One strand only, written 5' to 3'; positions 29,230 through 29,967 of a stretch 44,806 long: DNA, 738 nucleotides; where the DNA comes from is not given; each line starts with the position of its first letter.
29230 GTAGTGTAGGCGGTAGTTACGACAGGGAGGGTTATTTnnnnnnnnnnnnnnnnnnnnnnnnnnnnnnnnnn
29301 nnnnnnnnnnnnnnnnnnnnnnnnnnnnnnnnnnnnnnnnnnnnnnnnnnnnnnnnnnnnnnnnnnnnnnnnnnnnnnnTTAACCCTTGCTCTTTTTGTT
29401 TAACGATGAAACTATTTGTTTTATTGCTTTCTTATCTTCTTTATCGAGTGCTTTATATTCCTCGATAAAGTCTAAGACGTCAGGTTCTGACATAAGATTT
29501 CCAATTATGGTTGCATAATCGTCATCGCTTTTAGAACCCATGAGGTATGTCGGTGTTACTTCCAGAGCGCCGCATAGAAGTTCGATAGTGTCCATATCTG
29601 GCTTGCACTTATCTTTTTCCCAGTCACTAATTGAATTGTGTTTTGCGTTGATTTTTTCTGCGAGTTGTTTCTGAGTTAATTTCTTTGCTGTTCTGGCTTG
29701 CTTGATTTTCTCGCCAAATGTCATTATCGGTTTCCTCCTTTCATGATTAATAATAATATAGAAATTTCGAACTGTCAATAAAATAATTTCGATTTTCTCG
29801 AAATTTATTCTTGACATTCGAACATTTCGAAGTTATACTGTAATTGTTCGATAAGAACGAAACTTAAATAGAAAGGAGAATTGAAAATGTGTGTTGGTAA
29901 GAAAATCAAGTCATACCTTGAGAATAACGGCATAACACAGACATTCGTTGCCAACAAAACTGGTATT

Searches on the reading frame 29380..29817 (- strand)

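Call 54: search_protein_families(library=pfam, max_evalue=0.01, proteins=[window:29380-29817:-])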
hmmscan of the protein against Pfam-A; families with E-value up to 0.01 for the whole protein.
window:29380-29817:- (145 aa): 4 families
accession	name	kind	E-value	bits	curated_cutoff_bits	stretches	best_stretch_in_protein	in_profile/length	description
PF01381.28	HTH_3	-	1.7e-12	47.6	23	1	38-92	1-55/55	Helix-turn-helix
PF12844.13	HTH_19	-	8.3e-10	38.9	30.2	1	35-93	1-59/64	Helix-turn-helix domain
PF13560.12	HTH_31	-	1.8e-07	31.8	27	1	34-89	2-58/64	Helix-turn-helix domain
PF13443.12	HTH_26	-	2.6e-07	31.2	22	1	37-90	1-55/63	Cro/C1-type HTH DNA-binding domain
